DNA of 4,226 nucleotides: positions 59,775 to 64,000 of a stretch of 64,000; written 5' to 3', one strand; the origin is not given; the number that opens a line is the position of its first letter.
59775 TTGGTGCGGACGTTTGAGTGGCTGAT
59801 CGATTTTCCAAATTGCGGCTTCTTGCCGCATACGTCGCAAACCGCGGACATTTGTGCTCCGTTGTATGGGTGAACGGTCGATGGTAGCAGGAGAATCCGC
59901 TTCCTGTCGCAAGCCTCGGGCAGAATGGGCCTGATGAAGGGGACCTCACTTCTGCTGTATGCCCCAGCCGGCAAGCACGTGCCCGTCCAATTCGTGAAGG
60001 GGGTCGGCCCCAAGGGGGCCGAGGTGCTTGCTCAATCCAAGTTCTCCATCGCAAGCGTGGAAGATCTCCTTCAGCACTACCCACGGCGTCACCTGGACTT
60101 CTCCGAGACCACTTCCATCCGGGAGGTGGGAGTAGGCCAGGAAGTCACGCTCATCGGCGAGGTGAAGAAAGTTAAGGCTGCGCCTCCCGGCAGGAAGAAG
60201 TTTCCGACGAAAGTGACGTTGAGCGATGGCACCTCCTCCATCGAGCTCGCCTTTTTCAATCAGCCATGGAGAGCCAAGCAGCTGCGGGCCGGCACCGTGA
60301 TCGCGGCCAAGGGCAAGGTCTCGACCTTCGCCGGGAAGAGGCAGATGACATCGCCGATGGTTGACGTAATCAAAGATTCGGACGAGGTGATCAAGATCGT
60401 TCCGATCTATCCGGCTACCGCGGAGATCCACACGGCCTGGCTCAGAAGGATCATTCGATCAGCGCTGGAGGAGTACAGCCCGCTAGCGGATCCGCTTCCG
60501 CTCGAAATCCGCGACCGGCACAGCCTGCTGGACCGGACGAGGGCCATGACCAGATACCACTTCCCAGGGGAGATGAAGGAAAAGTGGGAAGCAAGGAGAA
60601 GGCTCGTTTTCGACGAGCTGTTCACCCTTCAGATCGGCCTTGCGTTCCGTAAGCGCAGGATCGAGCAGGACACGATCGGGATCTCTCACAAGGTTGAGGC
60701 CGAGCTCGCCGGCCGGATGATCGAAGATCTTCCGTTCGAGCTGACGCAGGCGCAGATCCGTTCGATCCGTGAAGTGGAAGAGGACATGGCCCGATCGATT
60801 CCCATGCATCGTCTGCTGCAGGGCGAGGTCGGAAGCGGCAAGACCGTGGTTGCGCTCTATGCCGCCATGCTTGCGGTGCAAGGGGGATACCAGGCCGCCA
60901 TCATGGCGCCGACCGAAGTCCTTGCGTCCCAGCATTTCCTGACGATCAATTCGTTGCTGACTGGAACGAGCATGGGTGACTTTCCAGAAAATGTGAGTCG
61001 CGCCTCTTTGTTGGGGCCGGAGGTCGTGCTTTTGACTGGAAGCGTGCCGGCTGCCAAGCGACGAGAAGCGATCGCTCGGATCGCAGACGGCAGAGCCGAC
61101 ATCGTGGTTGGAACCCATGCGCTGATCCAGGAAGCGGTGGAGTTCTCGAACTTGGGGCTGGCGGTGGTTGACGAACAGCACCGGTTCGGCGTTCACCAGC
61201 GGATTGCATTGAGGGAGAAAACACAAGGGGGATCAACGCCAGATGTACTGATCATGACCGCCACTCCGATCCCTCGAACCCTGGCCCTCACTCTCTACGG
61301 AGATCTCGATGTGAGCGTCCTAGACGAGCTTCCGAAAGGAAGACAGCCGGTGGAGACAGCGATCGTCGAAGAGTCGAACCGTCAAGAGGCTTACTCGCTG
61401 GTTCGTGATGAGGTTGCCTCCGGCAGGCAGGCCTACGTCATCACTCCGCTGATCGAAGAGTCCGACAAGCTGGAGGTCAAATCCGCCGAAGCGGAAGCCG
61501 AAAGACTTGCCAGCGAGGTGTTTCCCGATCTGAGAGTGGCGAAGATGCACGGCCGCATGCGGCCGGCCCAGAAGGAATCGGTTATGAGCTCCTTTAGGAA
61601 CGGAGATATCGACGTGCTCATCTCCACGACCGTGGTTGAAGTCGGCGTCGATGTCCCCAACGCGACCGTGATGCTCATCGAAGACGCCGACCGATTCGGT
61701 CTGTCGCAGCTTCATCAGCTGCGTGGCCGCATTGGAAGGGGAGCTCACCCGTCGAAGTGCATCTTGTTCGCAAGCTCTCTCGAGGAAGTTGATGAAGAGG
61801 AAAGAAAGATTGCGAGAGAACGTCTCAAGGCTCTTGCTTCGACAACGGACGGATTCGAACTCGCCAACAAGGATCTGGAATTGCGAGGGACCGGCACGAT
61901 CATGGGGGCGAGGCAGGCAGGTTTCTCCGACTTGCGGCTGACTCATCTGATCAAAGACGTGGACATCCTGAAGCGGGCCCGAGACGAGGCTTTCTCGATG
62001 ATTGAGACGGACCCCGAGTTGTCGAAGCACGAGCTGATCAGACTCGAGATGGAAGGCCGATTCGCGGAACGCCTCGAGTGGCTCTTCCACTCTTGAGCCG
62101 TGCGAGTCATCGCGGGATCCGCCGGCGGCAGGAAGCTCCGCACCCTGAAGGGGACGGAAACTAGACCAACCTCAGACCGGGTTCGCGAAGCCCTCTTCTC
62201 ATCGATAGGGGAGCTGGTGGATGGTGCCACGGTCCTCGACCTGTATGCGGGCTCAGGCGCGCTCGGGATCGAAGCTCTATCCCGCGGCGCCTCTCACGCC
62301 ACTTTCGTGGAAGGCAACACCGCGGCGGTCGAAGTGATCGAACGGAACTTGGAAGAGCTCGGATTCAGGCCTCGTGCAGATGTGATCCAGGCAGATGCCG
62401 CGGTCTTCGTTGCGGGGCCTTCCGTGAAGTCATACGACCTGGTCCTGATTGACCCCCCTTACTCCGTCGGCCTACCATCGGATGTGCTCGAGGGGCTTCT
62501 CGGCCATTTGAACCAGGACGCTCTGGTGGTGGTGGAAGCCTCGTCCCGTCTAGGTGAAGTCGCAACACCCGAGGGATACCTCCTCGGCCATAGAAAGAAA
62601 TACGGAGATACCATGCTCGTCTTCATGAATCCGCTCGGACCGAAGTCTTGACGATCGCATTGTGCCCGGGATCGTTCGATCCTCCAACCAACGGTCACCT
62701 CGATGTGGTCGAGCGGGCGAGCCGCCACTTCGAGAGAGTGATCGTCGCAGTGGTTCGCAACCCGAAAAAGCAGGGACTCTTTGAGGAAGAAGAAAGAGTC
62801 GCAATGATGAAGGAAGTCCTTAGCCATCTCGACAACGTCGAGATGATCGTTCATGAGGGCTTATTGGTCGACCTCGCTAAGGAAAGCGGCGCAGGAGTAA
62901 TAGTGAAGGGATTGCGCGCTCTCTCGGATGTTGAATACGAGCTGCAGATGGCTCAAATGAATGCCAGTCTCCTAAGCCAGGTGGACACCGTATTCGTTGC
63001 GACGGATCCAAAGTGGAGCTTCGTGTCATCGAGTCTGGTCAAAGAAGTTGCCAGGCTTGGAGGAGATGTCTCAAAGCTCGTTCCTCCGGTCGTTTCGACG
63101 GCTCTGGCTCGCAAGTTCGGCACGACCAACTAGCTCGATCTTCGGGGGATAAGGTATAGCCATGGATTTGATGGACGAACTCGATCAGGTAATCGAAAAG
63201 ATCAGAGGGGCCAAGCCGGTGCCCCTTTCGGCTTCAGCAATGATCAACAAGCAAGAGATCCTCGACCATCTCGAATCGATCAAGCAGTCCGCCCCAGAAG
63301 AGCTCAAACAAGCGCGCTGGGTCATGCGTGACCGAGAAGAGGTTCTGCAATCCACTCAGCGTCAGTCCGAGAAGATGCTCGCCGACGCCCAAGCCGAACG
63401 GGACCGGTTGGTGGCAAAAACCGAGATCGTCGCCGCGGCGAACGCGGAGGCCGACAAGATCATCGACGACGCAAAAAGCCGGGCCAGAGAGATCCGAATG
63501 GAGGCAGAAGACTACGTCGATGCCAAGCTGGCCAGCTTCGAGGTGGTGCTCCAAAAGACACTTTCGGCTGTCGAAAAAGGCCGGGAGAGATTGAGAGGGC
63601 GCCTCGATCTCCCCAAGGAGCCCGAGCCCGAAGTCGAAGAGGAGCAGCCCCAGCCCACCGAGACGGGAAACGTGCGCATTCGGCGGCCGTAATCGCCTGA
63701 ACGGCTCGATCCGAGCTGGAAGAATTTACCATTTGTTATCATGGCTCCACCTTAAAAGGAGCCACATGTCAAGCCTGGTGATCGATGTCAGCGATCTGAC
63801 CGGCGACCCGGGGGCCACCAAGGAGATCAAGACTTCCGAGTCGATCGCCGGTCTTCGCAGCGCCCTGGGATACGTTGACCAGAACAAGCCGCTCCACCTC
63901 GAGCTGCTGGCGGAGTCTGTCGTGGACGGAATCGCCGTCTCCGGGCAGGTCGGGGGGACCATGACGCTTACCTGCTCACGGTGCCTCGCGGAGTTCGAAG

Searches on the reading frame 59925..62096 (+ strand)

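Call 27: search_protein_families(library=pfam, proteins=[window:59925-62096:+], max_evalue=0.001)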
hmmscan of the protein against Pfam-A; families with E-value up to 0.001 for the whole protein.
window:59925-62096:+ (723 aa): 7 families
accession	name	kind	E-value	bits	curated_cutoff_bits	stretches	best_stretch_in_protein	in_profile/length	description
PF17191.10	RecG_wedge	-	3.2e-23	82.5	23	1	20-181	1-159/162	RecG wedge domain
PF00271.37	Helicase_C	-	4e-23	82.2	23.5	1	496-605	11-108/110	Helicase conserved C-terminal domain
PF00270.35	DEAD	-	3.7e-20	72.8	26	1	276-453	3-164/167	DEAD/DEAH box helicase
PF19833.4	RecG_dom3_C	-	3.6e-12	46.6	26.8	1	640-704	1-66/87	ATP-dependent DNA helicase RecG, domain 3, C-terminal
PF01336.31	tRNA_anti-codon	-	1.7e-08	34.7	27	1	74-141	1-67/75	OB-fold nucleic acid binding domain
PF04851.21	ResIII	-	4.5e-06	27.1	22.5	1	271-448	2-162/164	Type III restriction enzyme, res subunit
PF22590.2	Cas3-like_C_2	-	0.0009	19.9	27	0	518-606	12-104/106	CRISPR-associated nuclease/helicase Cas3, C-terminal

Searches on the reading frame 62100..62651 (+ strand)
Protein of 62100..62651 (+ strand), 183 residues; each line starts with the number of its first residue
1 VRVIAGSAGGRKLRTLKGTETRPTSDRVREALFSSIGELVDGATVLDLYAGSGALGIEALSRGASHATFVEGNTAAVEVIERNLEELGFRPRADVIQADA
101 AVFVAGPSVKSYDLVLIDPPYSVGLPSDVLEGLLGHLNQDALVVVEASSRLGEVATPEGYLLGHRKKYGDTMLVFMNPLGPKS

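Call 27: search_protein_families(library=pfam, proteins=[window:62100-62651:+], max_evalue=0.001)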
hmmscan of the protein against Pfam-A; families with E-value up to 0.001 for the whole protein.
window:62100-62651:+ (183 aa): 5 families
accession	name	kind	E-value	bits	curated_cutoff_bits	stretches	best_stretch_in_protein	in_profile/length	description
PF03602.21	Cons_hypoth95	-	1.2e-49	168.9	24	1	1-176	1-181/182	Conserved hypothetical protein 95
PF05175.20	MTS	-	4.5e-09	36.6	23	1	29-126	20-113/170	Methyltransferase small domain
PF13847.12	Methyltransf_31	-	3.8e-05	23.9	27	1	41-154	3-118/145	Methyltransferase domain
PF13649.12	Methyltransf_25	-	0.00013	23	27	1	45-117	1-70/97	Methyltransferase domain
PF06325.19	PrmA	-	0.00045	20.2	22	1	41-98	161-218/296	Ribosomal protein L11 methyltransferase (PrmA)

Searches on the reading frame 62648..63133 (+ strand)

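Call 27: search_protein_families(library=pfam, proteins=[window:62648-63133:+], max_evalue=0.001)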
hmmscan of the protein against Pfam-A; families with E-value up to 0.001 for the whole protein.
window:62648-63133:+ (161 aa): 2 families
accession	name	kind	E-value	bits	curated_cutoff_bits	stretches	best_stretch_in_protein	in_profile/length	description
PF01467.32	CTP_transf_like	-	1.4e-28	100.2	21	1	5-133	1-132/133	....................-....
PF08218.17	Citrate_ly_lig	-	2.3e-06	27.9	20.9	1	11-72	9-68/182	Citrate lyase ligase C-terminal domain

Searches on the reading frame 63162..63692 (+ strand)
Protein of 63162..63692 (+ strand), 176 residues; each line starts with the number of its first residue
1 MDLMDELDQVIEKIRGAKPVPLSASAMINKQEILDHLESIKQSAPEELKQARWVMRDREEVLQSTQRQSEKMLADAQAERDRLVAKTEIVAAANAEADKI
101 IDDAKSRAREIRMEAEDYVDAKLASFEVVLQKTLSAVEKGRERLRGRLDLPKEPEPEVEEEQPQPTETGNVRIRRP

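Call 27: search_protein_families(library=pfam, proteins=[window:63162-63692:+], max_evalue=0.001)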
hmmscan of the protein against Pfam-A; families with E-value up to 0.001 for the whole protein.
window:63162-63692:+ (176 aa): 0 families

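Call 58: search_protein_families(library=pfam, proteins=[window:63162-63692:+], max_evalue=5)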
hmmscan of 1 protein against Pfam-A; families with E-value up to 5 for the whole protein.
window:63162-63692:+ (176 aa): 4 families
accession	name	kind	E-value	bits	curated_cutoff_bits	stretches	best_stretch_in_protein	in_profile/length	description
PF02050.21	FliJ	-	0.0017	19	28.4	1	3-72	24-92/123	Flagellar FliJ protein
PF00430.23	ATP-synt_B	-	0.003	18.1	28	1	54-132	27-102/132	ATP synthase B/B' CF(0)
PF05103.18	DivIVA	-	0.0084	16.5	28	1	45-118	52-119/131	DivIVA protein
PF16999.10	V-ATPase_G_2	-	0.32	12.1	28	1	70-148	14-91/104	Vacuolar (H+)-ATPase G subunit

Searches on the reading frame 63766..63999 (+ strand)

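Call 61: search_protein_families(library=pfam, proteins=[window:63766-63999:+], max_evalue=1)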
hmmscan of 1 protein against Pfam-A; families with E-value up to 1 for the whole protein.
seq(78 aa): 1 family
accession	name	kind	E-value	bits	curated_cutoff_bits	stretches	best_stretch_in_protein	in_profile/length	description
PF02620.22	YceD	-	0.0036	17.8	33.2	1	58-78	1-21/119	Large ribosomal RNA subunit accumulation protein YceD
